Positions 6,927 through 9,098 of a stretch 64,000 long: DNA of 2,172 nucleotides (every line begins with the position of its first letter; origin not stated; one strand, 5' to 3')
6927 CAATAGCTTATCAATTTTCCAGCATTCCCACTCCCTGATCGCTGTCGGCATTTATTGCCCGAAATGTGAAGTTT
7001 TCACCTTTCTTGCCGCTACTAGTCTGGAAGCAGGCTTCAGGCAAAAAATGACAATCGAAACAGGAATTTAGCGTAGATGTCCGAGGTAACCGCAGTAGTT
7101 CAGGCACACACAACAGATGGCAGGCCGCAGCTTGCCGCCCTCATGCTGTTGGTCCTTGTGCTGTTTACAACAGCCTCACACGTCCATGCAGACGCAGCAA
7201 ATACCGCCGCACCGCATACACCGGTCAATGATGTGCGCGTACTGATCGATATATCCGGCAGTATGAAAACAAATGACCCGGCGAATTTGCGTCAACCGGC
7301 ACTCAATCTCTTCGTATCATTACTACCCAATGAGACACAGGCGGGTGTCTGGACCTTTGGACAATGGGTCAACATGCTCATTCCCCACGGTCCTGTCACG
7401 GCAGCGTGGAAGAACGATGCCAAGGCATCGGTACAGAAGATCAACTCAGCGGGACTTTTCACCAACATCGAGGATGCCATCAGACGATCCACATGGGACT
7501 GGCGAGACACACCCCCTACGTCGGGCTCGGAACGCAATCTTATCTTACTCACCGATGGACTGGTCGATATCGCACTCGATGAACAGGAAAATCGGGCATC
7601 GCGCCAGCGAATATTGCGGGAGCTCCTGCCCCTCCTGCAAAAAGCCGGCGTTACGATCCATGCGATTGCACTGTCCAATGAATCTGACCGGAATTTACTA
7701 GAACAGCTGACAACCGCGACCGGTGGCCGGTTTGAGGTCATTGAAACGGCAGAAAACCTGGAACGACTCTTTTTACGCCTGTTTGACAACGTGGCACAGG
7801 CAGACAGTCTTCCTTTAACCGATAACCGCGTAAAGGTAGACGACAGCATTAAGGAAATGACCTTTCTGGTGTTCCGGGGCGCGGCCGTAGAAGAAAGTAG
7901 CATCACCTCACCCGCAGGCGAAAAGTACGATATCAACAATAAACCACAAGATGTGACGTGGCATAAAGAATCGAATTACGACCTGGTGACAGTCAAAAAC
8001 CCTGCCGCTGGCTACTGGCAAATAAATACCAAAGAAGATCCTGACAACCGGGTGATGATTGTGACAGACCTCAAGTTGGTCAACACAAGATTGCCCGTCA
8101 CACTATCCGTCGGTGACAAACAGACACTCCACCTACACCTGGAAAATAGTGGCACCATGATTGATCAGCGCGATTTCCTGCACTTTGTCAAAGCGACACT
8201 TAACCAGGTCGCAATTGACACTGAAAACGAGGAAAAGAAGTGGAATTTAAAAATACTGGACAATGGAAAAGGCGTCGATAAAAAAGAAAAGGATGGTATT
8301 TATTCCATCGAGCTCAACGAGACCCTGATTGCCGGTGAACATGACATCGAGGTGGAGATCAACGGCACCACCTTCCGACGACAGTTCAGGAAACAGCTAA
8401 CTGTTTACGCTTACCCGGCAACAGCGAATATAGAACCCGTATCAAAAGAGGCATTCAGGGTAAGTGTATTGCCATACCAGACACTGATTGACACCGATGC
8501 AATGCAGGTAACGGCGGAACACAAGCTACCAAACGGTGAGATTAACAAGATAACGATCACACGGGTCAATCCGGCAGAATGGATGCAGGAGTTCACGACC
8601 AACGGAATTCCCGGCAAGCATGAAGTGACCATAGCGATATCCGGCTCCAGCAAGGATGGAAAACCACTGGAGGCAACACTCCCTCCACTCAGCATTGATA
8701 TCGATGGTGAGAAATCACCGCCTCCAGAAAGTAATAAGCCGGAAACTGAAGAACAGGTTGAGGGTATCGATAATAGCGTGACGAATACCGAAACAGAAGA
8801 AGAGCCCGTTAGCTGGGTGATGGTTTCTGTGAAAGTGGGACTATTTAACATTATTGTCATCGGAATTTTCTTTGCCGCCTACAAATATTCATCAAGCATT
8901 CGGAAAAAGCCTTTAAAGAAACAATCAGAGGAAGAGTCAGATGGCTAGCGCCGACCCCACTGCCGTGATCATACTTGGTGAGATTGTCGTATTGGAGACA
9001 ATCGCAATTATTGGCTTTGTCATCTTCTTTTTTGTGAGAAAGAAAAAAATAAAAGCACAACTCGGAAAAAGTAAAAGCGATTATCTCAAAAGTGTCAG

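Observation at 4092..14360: Low-GC signalling island combining a VWA protein with histidine kinases and a REC-TPR regulator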

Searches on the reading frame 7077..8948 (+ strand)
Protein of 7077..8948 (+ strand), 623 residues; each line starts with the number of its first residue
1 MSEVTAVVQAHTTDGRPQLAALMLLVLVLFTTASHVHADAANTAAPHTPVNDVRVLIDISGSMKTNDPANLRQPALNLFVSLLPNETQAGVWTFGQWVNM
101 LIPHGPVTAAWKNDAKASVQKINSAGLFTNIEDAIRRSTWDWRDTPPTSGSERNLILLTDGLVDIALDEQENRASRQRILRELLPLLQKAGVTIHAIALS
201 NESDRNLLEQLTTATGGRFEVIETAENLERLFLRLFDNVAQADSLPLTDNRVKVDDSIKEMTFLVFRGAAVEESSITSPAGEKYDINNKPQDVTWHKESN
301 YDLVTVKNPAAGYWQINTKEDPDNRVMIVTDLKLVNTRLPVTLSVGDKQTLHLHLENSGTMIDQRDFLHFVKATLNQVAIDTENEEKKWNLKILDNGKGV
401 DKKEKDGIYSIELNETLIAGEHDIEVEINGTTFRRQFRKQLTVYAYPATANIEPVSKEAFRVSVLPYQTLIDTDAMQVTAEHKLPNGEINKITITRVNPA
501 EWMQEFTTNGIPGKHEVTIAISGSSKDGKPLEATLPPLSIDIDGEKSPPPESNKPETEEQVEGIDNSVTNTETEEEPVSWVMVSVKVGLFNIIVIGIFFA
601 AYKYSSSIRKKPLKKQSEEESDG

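Call 3: search_protein_families(library=pfam, proteins=[window:7077-8948:+], max_evalue=0.01)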
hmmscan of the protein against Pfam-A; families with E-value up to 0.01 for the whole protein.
window:7077-8948:+ (623 aa): 4 families
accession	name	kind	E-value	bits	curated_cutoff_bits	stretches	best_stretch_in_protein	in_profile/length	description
PF00092.34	VWA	-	8.4e-10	39.6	23.8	1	52-230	1-170/174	von Willebrand factor type A domain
PF13768.12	VWA_3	-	4.1e-07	30.6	27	1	52-220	2-154/155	von Willebrand factor type A domain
PF23560.1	GBD_Hemicentin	-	4.9e-07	30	27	1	240-321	7-88/100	Hemicentin galactose-binding domain-like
PF13519.12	VWA_2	-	2.5e-06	28.5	27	1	55-161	3-106/107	von Willebrand factor type A domain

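Call 5: search_protein_families(library=ncbifam, proteins=[window:7077-8948:+], max_evalue=0.01)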
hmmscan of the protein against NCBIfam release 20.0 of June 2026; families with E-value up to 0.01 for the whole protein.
window:7077-8948:+ (623 aa): 4 families
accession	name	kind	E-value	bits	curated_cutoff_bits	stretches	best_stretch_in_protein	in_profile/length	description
TIGR03503.1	TIGR03503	hypoth_equivalog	4.6e-47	160.8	305.6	1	244-599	2-368/374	TIGR03503 family protein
TIGR00868.1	hCaCC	subfamily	3e-08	31.9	900.85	1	55-438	309-692/863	calcium-activated chloride channel protein 1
TIGR03436.1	acidobact_VWFA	subfamily_domain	5.4e-05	22.8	81.25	1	35-219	55-264/324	VWA domain-containing protein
NF041940.1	choice_anch_X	domain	0.002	17.8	25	1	393-428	3-37/37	choice-of-anchor X domain-containing protein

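Call 8: find_homologous_proteins(query=window:7077-8948:+)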
Query window:7077-8948:+ (623 aa): 1946 proteins with E <= 0.001 among 8000 candidates; the best 120 are listed.
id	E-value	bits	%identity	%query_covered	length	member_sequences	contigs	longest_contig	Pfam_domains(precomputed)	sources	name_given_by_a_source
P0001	0.0e+0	1387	100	100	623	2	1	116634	PF13768.13,PF23560.2,PF00092.35,PF13519.13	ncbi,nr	ncbi:MAG: VWA domain-containing protein [Gammaproteobacteria bacterium]|nr:VWA domain-containing pro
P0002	0.0e+0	1198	86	100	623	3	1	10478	PF13768.13,PF23560.2,PF00092.35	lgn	-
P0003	8.3e-252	855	62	100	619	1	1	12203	PF13768.13,PF23560.2,PF00092.35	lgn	-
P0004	8.9e-252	855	62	100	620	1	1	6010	PF13768.13,PF23560.2,PF00092.35,PF13519.13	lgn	-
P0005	2.3e-247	840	64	96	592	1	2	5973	PF13768.13,PF23560.2,PF00092.35,PF13519.13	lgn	-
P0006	2.9e-240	817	60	100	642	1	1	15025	PF13768.13,PF23560.2,PF00092.35,PF13519.13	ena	-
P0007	4.3e-237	806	58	100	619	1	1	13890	PF13768.13,PF00092.35,PF13519.13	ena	-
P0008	7.0e-236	802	58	100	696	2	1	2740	PF13768.13,PF00092.35,PF13519.13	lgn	-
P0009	1.1e-233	795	59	98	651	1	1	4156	PF13768.13,PF23560.2,PF00092.35,PF13519.13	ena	-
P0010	5.8e-233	793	61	93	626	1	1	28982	PF13768.13,PF00092.35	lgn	-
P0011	1.3e-227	775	57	100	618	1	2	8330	PF13768.13,PF23560.2,PF00092.35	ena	-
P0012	2.0e-222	758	56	100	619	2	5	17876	PF13768.13,PF23560.2,PF00092.35,PF13519.13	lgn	-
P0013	2.1e-222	758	60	95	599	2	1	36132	PF13768.13,PF23560.2,PF00092.35,PF13519.13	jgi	jgi:uncharacterized protein (TIGR03503 family)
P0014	2.7e-221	754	56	100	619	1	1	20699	PF13768.13,PF00092.35,PF13519.13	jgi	jgi:uncharacterized protein (TIGR03503 family)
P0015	2.2e-220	751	58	97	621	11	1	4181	PF13768.13,PF23560.2,PF00092.35,PF13519.13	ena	-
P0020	4.0e-200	684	52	99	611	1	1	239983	PF13768.13,PF23560.2,PF00092.35,PF13519.13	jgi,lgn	jgi:uncharacterized protein (TIGR03503 family)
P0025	1.1e-175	604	50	91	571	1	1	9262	PF13768.13,PF23560.2,PF00092.35,PF13519.13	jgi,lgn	jgi:uncharacterized protein (TIGR03503 family)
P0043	5.0e-161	555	45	95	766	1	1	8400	PF13768.13,PF00092.35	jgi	jgi:uncharacterized protein (TIGR03503 family)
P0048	1.8e-158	547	47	91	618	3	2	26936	PF23560.2,PF00092.35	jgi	jgi:uncharacterized protein (TIGR03503 family)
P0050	3.2e-158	546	44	96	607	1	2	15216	PF13768.13,PF23560.2,PF00092.35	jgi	jgi:uncharacterized protein (TIGR03503 family)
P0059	9.5e-152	525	45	94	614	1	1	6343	PF23560.2,PF00092.35,PF13519.13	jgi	jgi:uncharacterized protein (TIGR03503 family)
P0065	8.4e-147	508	42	98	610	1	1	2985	PF13768.13,PF23560.2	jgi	jgi:uncharacterized protein (TIGR03503 family)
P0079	4.3e-138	480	42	92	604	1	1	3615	PF13768.13,PF00092.35,PF13519.13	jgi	jgi:uncharacterized protein (TIGR03503 family)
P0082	2.6e-137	477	42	91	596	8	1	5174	PF13768.13,PF00092.35,PF13519.13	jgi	jgi:uncharacterized protein (TIGR03503 family)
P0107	1.1e-130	455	40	94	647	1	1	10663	PF00092.35,PF13519.13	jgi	jgi:uncharacterized protein (TIGR03503 family)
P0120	8.6e-129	449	42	91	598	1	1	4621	PF13768.13,PF00092.35,PF13519.13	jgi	jgi:uncharacterized protein (TIGR03503 family)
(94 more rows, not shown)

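Call 11: find_related_loci(query=A1, collection=genome_contigs, flank=10000)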
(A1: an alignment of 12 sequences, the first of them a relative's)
Query A1 (623 aa) in genome_contigs; peptide patterns used: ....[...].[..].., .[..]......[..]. (x = any residue, [..] = any of these).
600 stretches matched a pattern (row limit reached: there are more); 557 encode a relative of the query (tblastn E <= 1e-3); the best 80 are kept; 80 distinct loci.
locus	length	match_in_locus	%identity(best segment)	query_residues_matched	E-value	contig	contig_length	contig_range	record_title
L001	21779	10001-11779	55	19-619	0e+0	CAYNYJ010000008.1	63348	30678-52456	MAG TPA_asm: uncultured Ectothiorhodospiraceae bacterium isolate SRP215229_co1_30 genome assembly, contig: NODE_238_leng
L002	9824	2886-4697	51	15-623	0e+0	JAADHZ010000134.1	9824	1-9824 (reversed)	MAG: Gammaproteobacteria bacterium isolate M_MetaBat.225 contig-127_11981, whole genome shotgun sequence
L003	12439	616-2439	45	38-621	5e-167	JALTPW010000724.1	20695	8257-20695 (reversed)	MAG: Chromatiales bacterium isolate S140_maxbin2_scaf2bin.116 S140_NODE_443_length_20695_cov_4.992756, whole genome shot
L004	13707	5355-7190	46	36-622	5e-167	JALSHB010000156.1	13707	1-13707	MAG: Chromatiales bacterium isolate 354-166_metabat1_scaf2bin.062 354-166_scaffold_4469_c1, whole genome shotgun sequenc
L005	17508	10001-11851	45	19-621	7e-166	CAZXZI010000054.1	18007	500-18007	MAG TPA_asm: uncultured Ectothiorhodospiraceae bacterium isolate binchicken_co253_195 genome assembly, contig: NODE_1802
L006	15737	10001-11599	48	21-560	4e-165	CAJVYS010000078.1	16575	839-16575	MAG TPA_asm: uncultured Gammaproteobacteria bacterium isolate DRR093004_bin.26_MetaBAT_v2.12.1_MAG genome assembly, cont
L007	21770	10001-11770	44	21-619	9e-160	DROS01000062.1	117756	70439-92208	MAG TPA_asm: Gammaproteobacteria bacterium isolate HyVt-540 HyVt-540_k145_375944, whole genome shotgun sequence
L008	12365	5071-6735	42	44-603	1e-140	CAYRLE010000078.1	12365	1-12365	MAG TPA_asm: uncultured Gammaproteobacteria bacterium isolate SRP216583_co2_126 genome assembly, contig: NODE_4177_lengt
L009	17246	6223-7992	40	19-612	3e-138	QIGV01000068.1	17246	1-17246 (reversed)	MAG: Gammaproteobacteria bacterium isolate SZUA-140 Ga0063293_10002618, whole genome shotgun sequence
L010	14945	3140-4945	40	22-619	4e-137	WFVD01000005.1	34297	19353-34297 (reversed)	MAG: Gammaproteobacteria bacterium isolate S140_27 k151_278243, whole genome shotgun sequence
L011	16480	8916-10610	41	51-603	8e-137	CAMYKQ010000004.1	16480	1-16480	MAG: uncultured Gammaproteobacteria bacterium isolate Biocath_Gamma_008 genome assembly, contig: k127_1479, whole genome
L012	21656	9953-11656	41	46-619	2e-136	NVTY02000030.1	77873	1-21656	MAG: Thiotrichaceae bacterium isolate NORP103 14966, whole genome shotgun sequence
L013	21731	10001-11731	40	35-619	2e-135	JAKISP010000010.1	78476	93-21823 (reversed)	MAG: Gammaproteobacteria bacterium isolate D96SM.bin.20 NODE_182_length_78476_cov_19.844835, whole genome shotgun sequen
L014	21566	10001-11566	41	7-541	4e-133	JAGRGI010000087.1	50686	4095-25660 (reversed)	MAG: Chromatiales bacterium isolate HKST-UBA171 2015-01-06_1_(paired)_contig_89921, whole genome shotgun sequence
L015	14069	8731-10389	40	49-603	2e-133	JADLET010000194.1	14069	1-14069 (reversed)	MAG: Gammaproteobacteria bacterium isolate SJ336 c_000001844695, whole genome shotgun sequence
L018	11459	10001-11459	49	24-511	5e-128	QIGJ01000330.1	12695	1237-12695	MAG: Gammaproteobacteria bacterium isolate SZUA-152 Ga0063293_10005005, whole genome shotgun sequence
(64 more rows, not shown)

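Call 33: search_solved_structures(query=A1, max_evalue=0.01)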
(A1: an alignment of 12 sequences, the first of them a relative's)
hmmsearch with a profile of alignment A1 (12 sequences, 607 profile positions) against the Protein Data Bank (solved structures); distinct sequences matched with E-value up to 0.01: 1.
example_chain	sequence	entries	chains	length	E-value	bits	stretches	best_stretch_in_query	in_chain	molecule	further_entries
6wpx_A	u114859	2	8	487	0.002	19.9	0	234-308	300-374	BlEst2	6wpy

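Call 47: predict_structure(alignment_id=A3)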
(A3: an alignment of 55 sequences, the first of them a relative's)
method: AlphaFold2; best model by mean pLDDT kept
length: 623 residues; sequences in the alignment: 55
mean_pLDDT: 81.7   pTM: 0.74
mean pLDDT of the five models: 81.7, 80.4, 80.4, 80.2, 80.1
residues with pLDDT >= 90: 327; 70-90: 176; 50-70: 44; < 50: 76
segments of 3 or more residues with pLDDT < 50: 1-16, 33-46, 545-577, 611-623
pLDDT, mean of each block of 10 residues (from residue 1): 39 47 72 45 53 89 61 85 88 88 92 90 71 92 84 90 66 89 93 91 87 92 84 83 89 94 85 88 94 90 94 93 91 89 91 92 89 95 92 93 93 92 94 91 94 90 95 95 93 94 92 93 91 94 53 31 31 49 87 89 66 42 39
secondary structure, 60 per line:
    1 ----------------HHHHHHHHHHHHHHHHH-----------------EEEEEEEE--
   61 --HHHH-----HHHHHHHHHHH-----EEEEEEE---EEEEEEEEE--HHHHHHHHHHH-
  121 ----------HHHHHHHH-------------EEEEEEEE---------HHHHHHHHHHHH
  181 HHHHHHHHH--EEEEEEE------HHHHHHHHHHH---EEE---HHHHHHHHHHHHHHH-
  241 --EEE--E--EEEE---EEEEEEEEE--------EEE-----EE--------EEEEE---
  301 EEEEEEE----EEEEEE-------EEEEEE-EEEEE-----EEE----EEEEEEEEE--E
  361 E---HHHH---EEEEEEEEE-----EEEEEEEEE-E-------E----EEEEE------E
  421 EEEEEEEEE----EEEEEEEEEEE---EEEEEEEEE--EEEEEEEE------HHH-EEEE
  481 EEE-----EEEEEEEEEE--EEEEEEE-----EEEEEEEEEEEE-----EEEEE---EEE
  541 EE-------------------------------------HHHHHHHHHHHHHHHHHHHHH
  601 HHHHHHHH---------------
elements in order: H17-33 E51-58 H63-66 H72-82 E88-94 E98-106 H109-119 H131-138 E152-159 H169-189 E192-198 H205-215 E219-221 H225-239 E243-245 E251-254 E258-266 E275-277 E293-297 E301-307 E312-317 E325-330 E332-336 E342-344 E349-357 H365-368 E372-380 E386-394 E409-413 E420-429 E434-444 E448-456 E459-466 E477-483 E489-498 E501-507 E513-524 E530-534 E538-542 H580-608

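Call 49: fold_search(model_id=the predicted structure, library=pdb)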
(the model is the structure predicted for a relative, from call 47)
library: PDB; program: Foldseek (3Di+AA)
matches with E <= 10: 1904; with E <= 0.001: 910
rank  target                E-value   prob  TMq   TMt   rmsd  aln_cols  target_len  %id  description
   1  4fx5                  6.8e-14  1.00  0.27  0.39  16.7       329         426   13  von Willebrand factor type A from Catenulispora acidiphila (released 2012-07-18)
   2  7jwb_D                2.8e-10  1.00  0.13  0.20  23.0       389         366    9  SARS CoV2 Spike ectodomain with engineered trimerized VH binder (released 2020-10-07)
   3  9rt4_C1               3.1e-10  1.00  0.26  0.52  15.1       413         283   11  NetF - ANTXR2 local refinement focused (released 2026-02-18)
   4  9t3y_A                4.2e-10  1.00  0.22  0.18  35.4       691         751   10  Cryo-EM structure of alphaM/beta2:C3d-anti-CR3-Nb headpiece complex (HPO2 3D class reconstruction) (released 2026-03-25)
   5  8s05_A                7.3e-10  1.00  0.23  0.37  16.5       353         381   13  ArnAB complex an archaeal ortholog of the Sec23/24 core motif (released 2025-10-29)
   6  3eh1                  8.2e-10  1.00  0.23  0.20  16.8       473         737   10  Crystal structure of the human COPII-coat protein Sec24b (released 2008-10-21)
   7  8enu_D                8.7e-10  1.00  0.23  0.20  25.7       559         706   12  Structure of the C3bB proconvertase in complex with lufaxin (released 2023-08-09)
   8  8s05_B                9.7e-10  1.00  0.23  0.37  16.6       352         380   14  ArnAB complex an archaeal ortholog of the Sec23/24 core motif (released 2025-10-29)
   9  9p97_A                9.7e-10  1.00  0.22  0.18  38.7       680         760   11  CryoEM structure of the closed integrin alphaEbeta7 bound to fab LF61 (released 2025-09-24)
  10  7p2d_A                1.7e-09  1.00  0.24  0.20  34.6       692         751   11  Structure of alphaMbeta2/Cd11bCD18 headpiece in complex with a nanobody (released 2022-05-04)
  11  7jtq_A                1.8e-09  1.00  0.23  0.21  19.3       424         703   13  Human Complement Factor B Inhibited by a Slow Off-Rate Modified Aptamer of 31 Bases (released 2020-12-09)
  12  2ok5_A                1.8e-09  1.00  0.22  0.20  19.6       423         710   13  Human Complement factor B (released 2007-02-27)
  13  3k6s_A                2.3e-09  1.00  0.24  0.14  41.3       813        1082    9  Structure of integrin alphaXbeta2 ectodomain (released 2010-01-12)
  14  8ebu_E                2.7e-09  1.00  0.25  0.39  18.7       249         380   16  XPC release from Core7-XPA-DNA (Cy5) (released 2023-04-19)
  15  1rrk                  2.9e-09  1.00  0.23  0.28  18.4       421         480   12  Crystal Structure Analysis of the Bb segment of Factor B (released 2004-12-14)
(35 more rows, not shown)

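Call 52: search_protein_families(library=padloc, proteins=[window:7077-8948:+], max_evalue=0.001)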
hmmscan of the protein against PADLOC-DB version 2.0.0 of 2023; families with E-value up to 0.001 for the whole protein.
window:7077-8948:+ (623 aa): 0 families

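Call 108: search_protein_families(library=pfam, proteins=[L012:8086-8424:+, L006:46-1602:-, L018:124-921:-], max_evalue=0.001)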
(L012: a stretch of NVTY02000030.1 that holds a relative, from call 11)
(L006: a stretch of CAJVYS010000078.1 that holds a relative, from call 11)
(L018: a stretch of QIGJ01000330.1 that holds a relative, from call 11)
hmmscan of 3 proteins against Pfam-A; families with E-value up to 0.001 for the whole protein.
L012:8086-8424:+ (112 aa): 0 families

L006:46-1602:- (518 aa): 2 families
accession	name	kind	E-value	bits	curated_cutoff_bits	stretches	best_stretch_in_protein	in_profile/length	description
PF00224.27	PK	-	1e-110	370.4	30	1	47-367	2-328/328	Pyruvate kinase, barrel domain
PF02887.21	PK_C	-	1.5e-15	57.7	28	1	404-503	1-101/114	Pyruvate kinase, alpha/beta domain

L018:124-921:- (265 aa): 1 family
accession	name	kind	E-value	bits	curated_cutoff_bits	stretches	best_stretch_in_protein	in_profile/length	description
PF01255.24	Prenyltransf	-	3.5e-83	278.9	27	1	28-248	1-219/219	Putative undecaprenyl diphosphate synthase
